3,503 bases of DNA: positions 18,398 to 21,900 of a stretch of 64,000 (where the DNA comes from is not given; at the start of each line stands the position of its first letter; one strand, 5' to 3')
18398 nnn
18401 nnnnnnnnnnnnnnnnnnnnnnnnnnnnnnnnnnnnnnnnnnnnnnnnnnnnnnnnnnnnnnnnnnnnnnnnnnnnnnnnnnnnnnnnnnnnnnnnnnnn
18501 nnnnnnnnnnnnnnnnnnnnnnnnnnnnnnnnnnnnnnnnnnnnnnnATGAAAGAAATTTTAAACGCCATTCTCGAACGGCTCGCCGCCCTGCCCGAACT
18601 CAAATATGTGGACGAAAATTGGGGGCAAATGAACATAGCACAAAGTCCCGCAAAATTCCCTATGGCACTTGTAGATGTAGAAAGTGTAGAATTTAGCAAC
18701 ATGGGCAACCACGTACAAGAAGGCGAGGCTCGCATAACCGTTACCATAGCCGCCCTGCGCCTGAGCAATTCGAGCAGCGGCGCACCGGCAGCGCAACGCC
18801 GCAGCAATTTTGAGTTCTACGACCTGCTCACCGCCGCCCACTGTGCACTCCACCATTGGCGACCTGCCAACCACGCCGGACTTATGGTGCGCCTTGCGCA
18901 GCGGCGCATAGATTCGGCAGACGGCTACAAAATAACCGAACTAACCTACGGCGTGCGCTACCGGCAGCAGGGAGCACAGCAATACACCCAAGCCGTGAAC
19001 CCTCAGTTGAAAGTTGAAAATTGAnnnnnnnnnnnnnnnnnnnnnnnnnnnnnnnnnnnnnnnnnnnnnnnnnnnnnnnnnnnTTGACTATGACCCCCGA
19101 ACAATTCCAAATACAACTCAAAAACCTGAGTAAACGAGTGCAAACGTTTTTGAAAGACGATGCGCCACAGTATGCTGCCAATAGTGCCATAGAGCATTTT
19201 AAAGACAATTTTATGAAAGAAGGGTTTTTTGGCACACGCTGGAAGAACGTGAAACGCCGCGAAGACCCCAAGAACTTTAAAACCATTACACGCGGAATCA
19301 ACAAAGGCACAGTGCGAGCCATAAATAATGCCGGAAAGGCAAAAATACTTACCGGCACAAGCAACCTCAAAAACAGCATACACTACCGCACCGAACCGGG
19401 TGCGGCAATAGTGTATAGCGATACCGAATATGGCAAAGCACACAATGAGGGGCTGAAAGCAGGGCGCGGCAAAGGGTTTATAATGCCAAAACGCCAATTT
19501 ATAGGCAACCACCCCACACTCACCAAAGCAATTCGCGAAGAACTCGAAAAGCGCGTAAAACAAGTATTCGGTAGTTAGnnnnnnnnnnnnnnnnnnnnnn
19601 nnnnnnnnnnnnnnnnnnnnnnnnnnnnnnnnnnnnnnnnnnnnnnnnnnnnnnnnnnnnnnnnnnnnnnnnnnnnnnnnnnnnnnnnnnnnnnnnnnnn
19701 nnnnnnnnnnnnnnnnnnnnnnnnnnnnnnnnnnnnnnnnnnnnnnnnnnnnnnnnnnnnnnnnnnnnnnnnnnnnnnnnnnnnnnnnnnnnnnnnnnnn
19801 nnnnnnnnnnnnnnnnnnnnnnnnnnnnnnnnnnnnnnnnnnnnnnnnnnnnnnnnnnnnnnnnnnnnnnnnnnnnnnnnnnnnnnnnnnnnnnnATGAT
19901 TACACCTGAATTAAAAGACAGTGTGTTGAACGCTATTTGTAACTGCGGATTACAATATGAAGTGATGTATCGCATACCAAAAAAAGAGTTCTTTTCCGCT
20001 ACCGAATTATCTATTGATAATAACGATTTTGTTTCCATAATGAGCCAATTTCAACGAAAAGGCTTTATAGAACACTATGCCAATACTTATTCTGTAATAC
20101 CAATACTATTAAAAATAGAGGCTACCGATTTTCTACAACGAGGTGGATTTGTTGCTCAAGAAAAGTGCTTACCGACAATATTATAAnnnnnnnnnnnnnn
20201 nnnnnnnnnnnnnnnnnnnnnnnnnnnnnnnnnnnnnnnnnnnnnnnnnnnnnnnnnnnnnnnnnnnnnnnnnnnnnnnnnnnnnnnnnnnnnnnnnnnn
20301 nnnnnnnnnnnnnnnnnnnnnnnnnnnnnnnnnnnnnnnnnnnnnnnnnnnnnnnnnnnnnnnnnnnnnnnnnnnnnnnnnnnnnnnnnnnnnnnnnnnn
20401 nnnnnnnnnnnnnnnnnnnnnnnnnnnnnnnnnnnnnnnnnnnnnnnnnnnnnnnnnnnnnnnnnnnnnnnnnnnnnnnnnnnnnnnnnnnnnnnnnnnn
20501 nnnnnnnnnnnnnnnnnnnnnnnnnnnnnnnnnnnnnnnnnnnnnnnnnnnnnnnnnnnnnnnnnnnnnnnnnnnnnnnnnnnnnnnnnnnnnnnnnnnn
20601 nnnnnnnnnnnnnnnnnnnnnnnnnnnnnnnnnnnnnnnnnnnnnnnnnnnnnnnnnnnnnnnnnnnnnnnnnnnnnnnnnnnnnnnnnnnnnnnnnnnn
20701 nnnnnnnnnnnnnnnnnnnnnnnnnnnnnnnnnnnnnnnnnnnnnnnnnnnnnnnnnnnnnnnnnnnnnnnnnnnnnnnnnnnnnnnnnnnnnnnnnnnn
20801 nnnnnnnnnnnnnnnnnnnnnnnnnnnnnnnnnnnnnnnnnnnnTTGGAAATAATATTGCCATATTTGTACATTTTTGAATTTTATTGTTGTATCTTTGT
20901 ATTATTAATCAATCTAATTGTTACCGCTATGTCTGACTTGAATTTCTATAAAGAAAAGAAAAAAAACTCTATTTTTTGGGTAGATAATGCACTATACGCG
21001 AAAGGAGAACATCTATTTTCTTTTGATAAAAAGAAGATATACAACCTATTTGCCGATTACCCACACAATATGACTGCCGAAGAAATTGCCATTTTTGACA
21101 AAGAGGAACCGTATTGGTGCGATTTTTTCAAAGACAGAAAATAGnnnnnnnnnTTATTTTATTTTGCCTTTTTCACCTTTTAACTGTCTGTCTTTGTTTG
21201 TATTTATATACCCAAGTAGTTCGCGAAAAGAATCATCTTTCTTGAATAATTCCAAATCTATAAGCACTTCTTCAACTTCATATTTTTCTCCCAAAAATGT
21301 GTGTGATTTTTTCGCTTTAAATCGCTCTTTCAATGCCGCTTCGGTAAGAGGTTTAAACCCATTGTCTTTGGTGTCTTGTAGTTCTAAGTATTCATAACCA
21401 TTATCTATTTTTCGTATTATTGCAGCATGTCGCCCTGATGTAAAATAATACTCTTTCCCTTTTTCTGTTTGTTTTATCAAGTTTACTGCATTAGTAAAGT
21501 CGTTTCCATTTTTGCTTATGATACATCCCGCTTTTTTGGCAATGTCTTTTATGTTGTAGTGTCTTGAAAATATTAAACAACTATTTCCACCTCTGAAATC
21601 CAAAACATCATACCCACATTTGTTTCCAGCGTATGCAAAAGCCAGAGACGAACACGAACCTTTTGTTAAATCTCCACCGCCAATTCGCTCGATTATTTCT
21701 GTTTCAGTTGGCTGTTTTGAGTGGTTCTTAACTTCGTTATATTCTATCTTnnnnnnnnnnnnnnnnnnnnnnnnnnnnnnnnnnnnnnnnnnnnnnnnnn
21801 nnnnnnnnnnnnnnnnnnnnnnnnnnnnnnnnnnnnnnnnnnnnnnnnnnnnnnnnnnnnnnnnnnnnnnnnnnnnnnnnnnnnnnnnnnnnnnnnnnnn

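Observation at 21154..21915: MuF head protein carries an extra AT-rich C-terminal domain with a Cys/His signature (possible capsid-delivered effector)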

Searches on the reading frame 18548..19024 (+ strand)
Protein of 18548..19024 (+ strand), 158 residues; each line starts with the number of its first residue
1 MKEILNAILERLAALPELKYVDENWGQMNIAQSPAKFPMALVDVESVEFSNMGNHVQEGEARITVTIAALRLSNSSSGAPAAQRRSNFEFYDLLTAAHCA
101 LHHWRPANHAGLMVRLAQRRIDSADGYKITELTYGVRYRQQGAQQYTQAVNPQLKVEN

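Call 3: search_protein_families(library=pfam, proteins=[window:18548-19024:+], max_evalue=0.1)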
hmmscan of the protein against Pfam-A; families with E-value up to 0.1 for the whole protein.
window:18548-19024:+ (158 aa): 1 family
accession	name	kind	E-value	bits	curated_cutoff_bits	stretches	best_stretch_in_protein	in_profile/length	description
PF23840.1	Phage_tail_terminator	-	6e-06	26.6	27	1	6-139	9-144/150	Phage tail terminator protein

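Call 4: search_protein_families(library=phrogs, proteins=[window:18548-19024:+], max_evalue=0.01)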
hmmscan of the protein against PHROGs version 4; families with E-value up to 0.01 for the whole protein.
window:18548-19024:+ (158 aa): 2 families
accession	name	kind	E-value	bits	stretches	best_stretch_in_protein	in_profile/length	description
phrog_6911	-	unknown function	9.5e-26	91.4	1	1-144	1-147/148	-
phrog_209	-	head and packaging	0.0036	18.2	1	4-145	6-148/163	portal protein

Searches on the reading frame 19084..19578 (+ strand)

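Call 3: search_protein_families(library=pfam, proteins=[window:19084-19578:+], max_evalue=0.1)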
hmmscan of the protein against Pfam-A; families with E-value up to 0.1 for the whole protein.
window:19084-19578:+ (164 aa): 1 family
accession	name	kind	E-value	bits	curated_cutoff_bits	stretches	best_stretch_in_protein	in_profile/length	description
PF05069.18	Phage_tail_S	-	7.7e-07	29.5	24.3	1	84-158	67-147/148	Phage virion morphogenesis family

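Call 4: search_protein_families(library=phrogs, proteins=[window:19084-19578:+], max_evalue=0.01)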
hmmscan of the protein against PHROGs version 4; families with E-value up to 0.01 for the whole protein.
window:19084-19578:+ (164 aa): 2 families
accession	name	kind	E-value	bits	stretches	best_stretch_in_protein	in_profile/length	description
phrog_26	-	connector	2e-13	51.5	1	7-162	89-230/321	tail completion or Neck1 protein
phrog_5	-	connector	0.00025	22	1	67-163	114-214/239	tail completion or Neck1 protein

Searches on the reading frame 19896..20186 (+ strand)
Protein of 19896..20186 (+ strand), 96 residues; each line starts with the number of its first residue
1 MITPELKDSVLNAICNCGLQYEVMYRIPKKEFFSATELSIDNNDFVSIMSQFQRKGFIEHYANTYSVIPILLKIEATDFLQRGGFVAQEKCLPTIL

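Call 3: search_protein_families(library=pfam, proteins=[window:19896-20186:+], max_evalue=0.1)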
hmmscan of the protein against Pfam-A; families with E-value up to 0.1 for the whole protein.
window:19896-20186:+ (96 aa): 1 family
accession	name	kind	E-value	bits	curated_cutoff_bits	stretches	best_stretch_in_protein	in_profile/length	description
PF07751.16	Abi_2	-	0.092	13.5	25.6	1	6-79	59-135/184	Abi-like protein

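Call 4: search_protein_families(library=phrogs, proteins=[window:19896-20186:+], max_evalue=0.01)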
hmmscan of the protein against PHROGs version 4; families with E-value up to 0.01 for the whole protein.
window:19896-20186:+ (96 aa): 0 families

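Call 7: search_protein_families(library=ncbifam, proteins=[window:19896-20186:+], max_evalue=0.1)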
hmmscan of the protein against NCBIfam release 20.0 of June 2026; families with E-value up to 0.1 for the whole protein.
window:19896-20186:+ (96 aa): 1 family
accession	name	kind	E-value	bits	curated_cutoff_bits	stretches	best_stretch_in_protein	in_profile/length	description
NF004834.1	PRK06185.1-3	subfamily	0.089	11.6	500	1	42-87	99-144/420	FAD-dependent oxidoreductase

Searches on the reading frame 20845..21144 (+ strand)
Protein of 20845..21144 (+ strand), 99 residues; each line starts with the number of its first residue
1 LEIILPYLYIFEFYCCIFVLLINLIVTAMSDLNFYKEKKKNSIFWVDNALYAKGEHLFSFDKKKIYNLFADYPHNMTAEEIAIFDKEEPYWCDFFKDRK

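Call 3: search_protein_families(library=pfam, proteins=[window:20845-21144:+], max_evalue=0.1)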
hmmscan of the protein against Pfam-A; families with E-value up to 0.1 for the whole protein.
window:20845-21144:+ (99 aa): 1 family
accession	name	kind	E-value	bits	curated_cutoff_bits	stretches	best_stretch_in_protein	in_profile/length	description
PF24723.1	DUF7675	-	6.2e-33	112.9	27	1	34-99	1-65/65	Family of unknown function (DUF7675)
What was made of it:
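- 20929..21144 (+): DUF7675 (71 aa), the conserved partner and predicted cytoplasmic immunity/inhibitor protein; convergent, its stop lies 9 nt from the MuF stop. PF24723 at 6e-33 (call 3).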

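Call 4: search_protein_families(library=phrogs, proteins=[window:20845-21144:+], max_evalue=0.01)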
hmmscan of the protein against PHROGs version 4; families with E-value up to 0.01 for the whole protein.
window:20845-21144:+ (99 aa): 1 family
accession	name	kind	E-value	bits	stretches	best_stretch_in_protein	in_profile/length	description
phrog_6473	-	unknown function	8.2e-31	107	1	33-99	13-78/78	-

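Call 7: search_protein_families(library=ncbifam, proteins=[window:20845-21144:+], max_evalue=0.1)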
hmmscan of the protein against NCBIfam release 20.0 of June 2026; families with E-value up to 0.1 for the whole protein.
window:20845-21144:+ (99 aa): 0 families

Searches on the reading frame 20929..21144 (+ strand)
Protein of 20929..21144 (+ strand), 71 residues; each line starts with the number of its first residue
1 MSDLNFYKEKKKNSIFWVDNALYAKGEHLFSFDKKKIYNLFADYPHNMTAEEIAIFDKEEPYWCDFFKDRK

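Call 32: find_related_loci(query=window:20929-21144:+, collection=viral_contigs, flank=4000)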
Query window:20929-21144:+ (71 aa) in viral_contigs; peptide patterns used: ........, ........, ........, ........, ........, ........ (x = any residue, [..] = any of these).
62 stretches matched a pattern; 39 encode a relative of the query (tblastn E <= 1e-3); 39 distinct loci.
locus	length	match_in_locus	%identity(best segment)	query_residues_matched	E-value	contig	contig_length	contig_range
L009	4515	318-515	72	4-70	9e-29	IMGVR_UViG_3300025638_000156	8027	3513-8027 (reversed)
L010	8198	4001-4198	69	5-71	4e-28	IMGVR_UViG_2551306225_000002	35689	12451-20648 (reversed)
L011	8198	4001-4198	69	5-71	4e-28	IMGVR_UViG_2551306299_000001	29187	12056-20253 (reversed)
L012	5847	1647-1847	72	4-71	3e-28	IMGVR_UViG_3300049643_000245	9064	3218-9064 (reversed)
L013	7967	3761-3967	67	1-70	6e-28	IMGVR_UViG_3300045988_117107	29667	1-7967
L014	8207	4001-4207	67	1-70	6e-28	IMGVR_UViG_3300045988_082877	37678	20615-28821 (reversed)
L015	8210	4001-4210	67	2-71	2e-27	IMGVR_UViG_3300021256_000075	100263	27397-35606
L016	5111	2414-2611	70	5-71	5e-27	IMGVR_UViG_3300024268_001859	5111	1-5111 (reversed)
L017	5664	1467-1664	70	5-71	5e-27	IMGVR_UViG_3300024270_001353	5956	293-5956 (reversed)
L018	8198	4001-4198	70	5-71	5e-27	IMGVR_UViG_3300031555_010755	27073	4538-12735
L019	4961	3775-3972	70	5-71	5e-27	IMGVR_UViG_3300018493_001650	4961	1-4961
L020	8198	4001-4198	70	5-71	9e-26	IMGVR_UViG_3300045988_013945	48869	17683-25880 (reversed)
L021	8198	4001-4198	70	5-71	9e-26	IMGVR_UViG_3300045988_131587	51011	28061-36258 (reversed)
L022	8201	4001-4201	66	4-71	9e-26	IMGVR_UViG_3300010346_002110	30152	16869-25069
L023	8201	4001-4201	66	4-71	9e-26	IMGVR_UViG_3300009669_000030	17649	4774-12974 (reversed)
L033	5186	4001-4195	65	6-71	8e-24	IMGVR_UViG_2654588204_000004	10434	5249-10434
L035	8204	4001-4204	58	2-70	3e-23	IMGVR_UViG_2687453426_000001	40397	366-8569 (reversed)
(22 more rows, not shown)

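Call 53: search_protein_families(library=pfam, proteins=[L035:3517-3939:+, L035:4281-4532:+, L035:4587-5027:-, L035:770-1546:+, L033:3392-3928:+, L033:2682-3140:+], max_evalue=0.01)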
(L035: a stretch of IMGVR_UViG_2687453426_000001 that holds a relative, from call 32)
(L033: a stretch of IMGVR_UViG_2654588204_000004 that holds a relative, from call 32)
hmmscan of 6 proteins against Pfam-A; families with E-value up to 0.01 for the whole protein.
L035:3517-3939:+ (140 aa): 2 families
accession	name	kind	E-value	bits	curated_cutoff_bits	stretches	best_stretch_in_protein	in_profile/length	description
PF13328.12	HD_4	-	1.2e-05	25.6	27.2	1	7-77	1-73/156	HD domain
PF01966.28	HD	-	0.0031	18.2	22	0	37-106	22-111/116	HD domain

L035:4281-4532:+ (83 aa): 0 families

L035:4587-5027:- (146 aa): 2 families
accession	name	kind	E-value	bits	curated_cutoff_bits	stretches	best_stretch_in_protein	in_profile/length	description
PF08000.17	bPH_1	-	7.7e-48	161.9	27.7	1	22-144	1-122/122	Bacterial PH domain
PF14470.12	bPH_3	-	7.9e-08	33.1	23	1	47-119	1-75/95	Bacterial PH domain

L035:770-1546:+ (258 aa): 3 families
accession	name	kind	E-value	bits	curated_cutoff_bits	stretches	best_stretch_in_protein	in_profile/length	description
PF05382.19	Amidase_5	-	7.3e-37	126.9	21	1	11-158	1-141/142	Bacteriophage peptidoglycan hydrolase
PF08460.16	SH3_5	-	1.6e-08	35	22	1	184-240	9-66/68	Bacterial SH3 domain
PF00877.26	NLPC_P60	-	4.1e-05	23.9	23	1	41-130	13-87/105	NlpC/P60 family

L033:3392-3928:+ (178 aa): 0 families

L033:2682-3140:+ (152 aa): 0 families
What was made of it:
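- In L035 the orphan DUF7675 sits beside an HD_4 hydrolase of the type used as immunity against MuF alarmone-synthetase toxins (call 53).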

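Call 54: find_homologous_proteins(query=window:20929-21144:+, max_evalue=0.001)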
Query window:20929-21144:+ (71 aa): 969 proteins with E <= 0.001 among 969 candidates; the best 120 are listed.
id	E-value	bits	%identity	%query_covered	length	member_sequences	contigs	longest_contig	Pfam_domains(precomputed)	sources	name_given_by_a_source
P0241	7.7e-42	158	100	100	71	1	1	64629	PF24723.2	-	-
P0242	1.5e-25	107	78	93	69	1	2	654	PF24723.2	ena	-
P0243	3.0e-25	106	75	94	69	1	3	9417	PF24723.2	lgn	-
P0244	4.9e-25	105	74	92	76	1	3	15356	PF24723.2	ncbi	ncbi:MAG: DUF7675 family protein [Bacteroidales bacterium]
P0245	7.8e-25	104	70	99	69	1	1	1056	PF24723.2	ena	-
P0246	8.3e-25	104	69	99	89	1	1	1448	PF24723.2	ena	-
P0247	1.0e-24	104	68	100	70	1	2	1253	PF24723.2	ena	-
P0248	1.2e-24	104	69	99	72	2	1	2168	PF24723.2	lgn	-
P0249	1.6e-24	103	72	96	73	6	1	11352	PF24723.2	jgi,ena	-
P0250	2.5e-24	103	72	94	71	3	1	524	PF24723.2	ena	-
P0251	2.6e-24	103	75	94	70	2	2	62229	PF24723.2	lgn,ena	-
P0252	2.7e-24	103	67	99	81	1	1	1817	PF24723.2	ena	-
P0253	3.0e-24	102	68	96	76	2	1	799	PF24723.2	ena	-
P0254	3.9e-24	102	69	99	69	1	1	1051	PF24723.2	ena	-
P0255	4.2e-24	102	72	94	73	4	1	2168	PF24723.2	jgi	-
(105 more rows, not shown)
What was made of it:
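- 20929..21144 (+): 969 relatives (call 54).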

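Call 68: predict_structure(alignment_id=A3)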
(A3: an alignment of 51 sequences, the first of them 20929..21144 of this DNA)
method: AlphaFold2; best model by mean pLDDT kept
length: 71 residues; sequences in the alignment: 51
mean_pLDDT: 88.8   pTM: 0.75
mean pLDDT of the five models: 88.8, 88.6, 86.6, 85.7, 66.6
residues with pLDDT >= 90: 54; 70-90: 9; 50-70: 8; < 50: 0
segments of 3 or more residues with pLDDT < 50: none
pLDDT, mean of each block of 10 residues (from residue 1): 82 91 74 94 94 95 93 75
secondary structure, 60 per line:
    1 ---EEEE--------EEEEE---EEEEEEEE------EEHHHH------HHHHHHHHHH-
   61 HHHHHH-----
elements in order: E4-7 E16-20 E24-31 H40-43 H50-59 H61-66
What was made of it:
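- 20929..21144 (+): AF2 pLDDT 89 (call 68)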

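Call 71: fold_search(model_id=the predicted structure, library=pdb)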
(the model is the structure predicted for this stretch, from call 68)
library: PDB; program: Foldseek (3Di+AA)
matches with E <= 10: 10; with E <= 0.001: 0
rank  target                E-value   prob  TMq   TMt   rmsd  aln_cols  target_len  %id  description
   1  3mts_C                7.1e+00  0.03  0.25  0.29  10.9        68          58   15  Chromo Domain of Human Histone-Lysine N-Methyltransferase SUV39H1 (released 2010-06-30)
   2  3mts_A                7.5e+00  0.02  0.25  0.28  11.1        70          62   14  Chromo Domain of Human Histone-Lysine N-Methyltransferase SUV39H1 (released 2010-06-30)
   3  5ar8_B                7.5e+00  0.01  0.14  0.05   4.7        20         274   15  RIP2 Kinase Catalytic Domain (1 - 310) complex with Biphenylsulfonamide (released 2015-10-21)
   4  3laz_A                8.6e+00  0.05  0.22  0.17   1.2        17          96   12  The crystal structure of the N-terminal domain of D-galactarate dehydratase from Escherichia coli CFT073 (released 2010-01-19)
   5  3mts_B                8.6e+00  0.02  0.25  0.28  11.1        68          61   12  Chromo Domain of Human Histone-Lysine N-Methyltransferase SUV39H1 (released 2010-06-30)
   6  3laz_B                9.8e+00  0.04  0.23  0.18   6.1        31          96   10  The crystal structure of the N-terminal domain of D-galactarate dehydratase from Escherichia coli CFT073 (released 2010-01-19)
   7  8w5g_C                9.8e+00  0.02  0.25  0.16   3.1        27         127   15  Cryo-EM structure of Qb-Ab7 (released 2025-02-26)
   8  7c0m_K                9.8e+00  0.01  0.23  0.06  10.8        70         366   10  Human cGAS-nucleosome complex (released 2020-09-16)
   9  6ekt                  9.8e+00  0.01  0.23  0.05  12.6        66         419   14  Structure of P47 from Clostridium botulinum A2 (released 2017-10-25)
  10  8x2o_A                9.8e+00  0.01  0.14  0.05   4.7        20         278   15  RIPK2 in complex with K252 (released 2024-11-13)
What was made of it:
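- Closest known: Cysteine protease plus dedicated cytoplasmic inhibitor pairs. Different: There is no sequence or fold relationship of DUF7675 to those inhibitors (call 71).
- Tried and rejected: (5) The fold search of DUF7675 gave no match, best E about 7 (call 71).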

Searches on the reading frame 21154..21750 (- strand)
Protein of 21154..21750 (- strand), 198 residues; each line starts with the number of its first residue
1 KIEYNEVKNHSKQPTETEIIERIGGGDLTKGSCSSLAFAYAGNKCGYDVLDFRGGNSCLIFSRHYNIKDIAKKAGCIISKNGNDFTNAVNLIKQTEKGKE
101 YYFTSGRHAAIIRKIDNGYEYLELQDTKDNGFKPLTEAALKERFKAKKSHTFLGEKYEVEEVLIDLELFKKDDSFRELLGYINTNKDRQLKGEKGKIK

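Call 66: search_protein_representatives(alignment_id=A2)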
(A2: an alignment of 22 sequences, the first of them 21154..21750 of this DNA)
Query: 22 sequences, 207 profile positions. Proteins with E-value up to 0.001 (for the whole library): 1050; up to 1e-10: 957; up to 1e-30: 809. The best 150 are listed.
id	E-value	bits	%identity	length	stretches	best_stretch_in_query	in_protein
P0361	1.9e-89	314.8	-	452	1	2-207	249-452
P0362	2.1e-88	311.4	-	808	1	2-207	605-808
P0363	1.5e-87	308.7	-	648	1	3-207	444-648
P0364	1.8e-87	308.3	-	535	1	2-207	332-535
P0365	2.4e-87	308.0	-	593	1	3-207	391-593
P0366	2.9e-87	307.7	-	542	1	3-207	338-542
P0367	8.3e-87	306.2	-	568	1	4-206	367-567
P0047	1.4e-86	305.4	-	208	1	3-207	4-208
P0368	1.5e-86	305.3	-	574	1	2-207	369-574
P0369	2.4e-86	304.7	-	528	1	2-207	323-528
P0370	3.0e-86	304.4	-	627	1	1-207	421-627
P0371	3.6e-86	304.1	-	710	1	2-207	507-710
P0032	3.9e-86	304.0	-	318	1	1-207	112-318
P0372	5.0e-86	303.7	-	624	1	2-207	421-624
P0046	7.7e-86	303.0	-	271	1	5-207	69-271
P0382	5.4e-83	293.8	-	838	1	6-207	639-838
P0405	2.8e-79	281.6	-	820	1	2-207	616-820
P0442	1.3e-75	269.6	-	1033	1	3-207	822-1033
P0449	3.4e-75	268.3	-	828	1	2-207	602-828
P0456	3.3e-74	265.1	-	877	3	3-197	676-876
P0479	4.9e-72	258.0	-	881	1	2-207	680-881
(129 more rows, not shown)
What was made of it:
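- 21157..21768 (-): Papain-fold module (residues 249-452), an uncatalogued Tox-PL1-like family (phrog_7104). 1050 clusters, always at the C-terminus (call 66)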

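Call 67: search_protein_families(library=pfam, proteins=[P0362, P0382, P0405, P0442, P0449, P0456, P0479, P0371, P0363, P0365], max_evalue=0.001)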
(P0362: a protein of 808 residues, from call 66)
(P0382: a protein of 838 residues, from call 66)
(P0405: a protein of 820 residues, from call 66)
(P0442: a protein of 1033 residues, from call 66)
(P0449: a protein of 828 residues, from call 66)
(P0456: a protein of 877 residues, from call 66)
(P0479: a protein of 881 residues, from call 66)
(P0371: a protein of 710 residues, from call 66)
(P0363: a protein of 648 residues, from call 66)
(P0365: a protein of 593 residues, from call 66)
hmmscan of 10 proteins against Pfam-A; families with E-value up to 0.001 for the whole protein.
P0362 (808 aa): 0 families

P0382 (838 aa): 0 families

P0405 (820 aa): 1 family
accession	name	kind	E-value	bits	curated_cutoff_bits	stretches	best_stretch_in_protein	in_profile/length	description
PF14528.11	LAGLIDADG_3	-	1e-05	26.1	22.5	0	326-387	2-51/82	LAGLIDADG-like domain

P0442 (1033 aa): 3 families
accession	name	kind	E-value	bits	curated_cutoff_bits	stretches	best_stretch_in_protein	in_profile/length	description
PF04233.19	Phage_Mu_F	-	8.5e-19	68.8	29.6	1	198-303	2-111/112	Phage Mu protein F like protein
PF07737.17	ATLF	-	5e-06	26.8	27.4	1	476-584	64-176/193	Anthrax toxin lethal factor, N- and C-terminal domain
PF06167.18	Peptidase_M90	-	0.00057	20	26.2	0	681-751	146-218/243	Glucose-regulated metallo-peptidase M90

P0449 (828 aa): 2 families
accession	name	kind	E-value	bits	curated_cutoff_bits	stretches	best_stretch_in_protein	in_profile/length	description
PF04233.19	Phage_Mu_F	-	8e-16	59.2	29.6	1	168-281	2-107/112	Phage Mu protein F like protein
PF14890.11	Intein_splicing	-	4.4e-09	36.8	35.8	1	291-543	35-152/155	Intein splicing domain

P0456 (877 aa): 1 family
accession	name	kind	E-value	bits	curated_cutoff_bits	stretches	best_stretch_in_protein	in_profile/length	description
PF04233.19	Phage_Mu_F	-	1.8e-20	74.2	29.6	1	46-164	2-111/112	Phage Mu protein F like protein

P0479 (881 aa): 0 families

P0371 (710 aa): 0 families

P0363 (648 aa): 1 family
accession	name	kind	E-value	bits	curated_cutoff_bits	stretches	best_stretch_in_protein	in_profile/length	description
PF06152.16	Phage_min_cap2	-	1.5e-98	330.6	26.3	1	7-380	7-366/366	Phage minor capsid protein 2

P0365 (593 aa): 0 families
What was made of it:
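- One relative, P0442, is a polyvalent MuF-zincin-zincin protein ending in the module (call 67).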
